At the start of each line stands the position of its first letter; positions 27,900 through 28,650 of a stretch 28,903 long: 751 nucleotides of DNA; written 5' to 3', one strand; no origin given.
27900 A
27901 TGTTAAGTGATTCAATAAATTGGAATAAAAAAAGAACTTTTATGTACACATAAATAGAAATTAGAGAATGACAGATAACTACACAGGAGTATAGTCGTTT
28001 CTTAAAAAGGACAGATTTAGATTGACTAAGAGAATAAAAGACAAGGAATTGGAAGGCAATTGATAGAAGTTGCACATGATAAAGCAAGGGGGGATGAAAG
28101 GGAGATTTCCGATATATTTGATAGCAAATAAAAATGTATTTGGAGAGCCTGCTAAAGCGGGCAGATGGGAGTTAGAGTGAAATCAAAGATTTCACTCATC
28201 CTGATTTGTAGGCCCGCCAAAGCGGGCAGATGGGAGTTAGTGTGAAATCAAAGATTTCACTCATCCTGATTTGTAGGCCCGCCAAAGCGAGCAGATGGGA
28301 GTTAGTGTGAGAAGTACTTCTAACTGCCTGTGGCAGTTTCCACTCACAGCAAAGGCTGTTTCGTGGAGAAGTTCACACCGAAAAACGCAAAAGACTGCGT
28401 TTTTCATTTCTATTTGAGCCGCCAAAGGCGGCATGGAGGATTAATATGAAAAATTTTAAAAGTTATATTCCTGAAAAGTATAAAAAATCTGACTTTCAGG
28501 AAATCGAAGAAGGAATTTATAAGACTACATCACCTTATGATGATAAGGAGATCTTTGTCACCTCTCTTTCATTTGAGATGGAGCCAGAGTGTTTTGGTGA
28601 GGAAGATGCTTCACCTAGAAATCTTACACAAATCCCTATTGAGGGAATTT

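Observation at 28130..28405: Novel modular structured repeat / candidate ncRNA family with compensatory base changes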

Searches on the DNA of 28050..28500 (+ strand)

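Call 50: search_rna_families(source=window, start=28050, end=28500, threshold=evalue, max_evalue=10)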
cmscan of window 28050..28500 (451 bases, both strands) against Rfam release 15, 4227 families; matches with E-value up to 10: 10.
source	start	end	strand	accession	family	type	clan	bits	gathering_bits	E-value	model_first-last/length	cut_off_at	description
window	28412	28499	-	RF02379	csRNA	Gene; sRNA;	-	23.4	57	0.8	1-93/93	no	Cia-dependent small RNA csRNA1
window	28210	28260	-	RF01116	Yfr1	Gene; sRNA;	-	22.5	38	0.028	1-59/59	no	Cyanobacterial functional RNA 1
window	28369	28453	+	RF01776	RatA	Gene; antitoxin;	-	21.1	49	3.1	1-91/91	no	RNA anti-toxin A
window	28363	28468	+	RF03043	Prevotella-2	Gene; sRNA;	-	18.4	72.1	5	1-116/116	no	Prevotella-2 RNA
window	28380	28418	-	RF02057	STnc40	Gene; sRNA;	-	18.1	45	1.5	29-68/70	no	Salmonella enterica sRNA STnc40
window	28414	28432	-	RF02802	PyrR204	Gene; snRNA; snoRNA; HACA-box;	-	14.6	71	3.4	16-34/57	no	Pyrobaculum sRNA 204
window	28321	28374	-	RF03055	RAGATH-30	Gene; sRNA;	-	13.9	59.5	5.4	20-59/59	no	RAGATH-30 RNA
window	28138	28221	-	RF04083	MIR528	Gene; miRNA;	-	13.6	62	6.8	1-89/89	no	MIR528 microRNA precursor family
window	28119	28174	+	RF03149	RAGATH-12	Gene; sRNA;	-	13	75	6.4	1-78/78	no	RAGATH-12 RNA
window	28255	28442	-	RF00002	5_8S_rRNA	Gene; rRNA;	CL00112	8.6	42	7.8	1-154/154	no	5.8S ribosomal RNA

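Call 58: search_dna_similar(query=window:28130-28460:+, collection=plasmids, mode=distant, max_rows=10)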
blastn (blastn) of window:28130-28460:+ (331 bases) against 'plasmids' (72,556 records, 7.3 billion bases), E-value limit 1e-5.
No match.
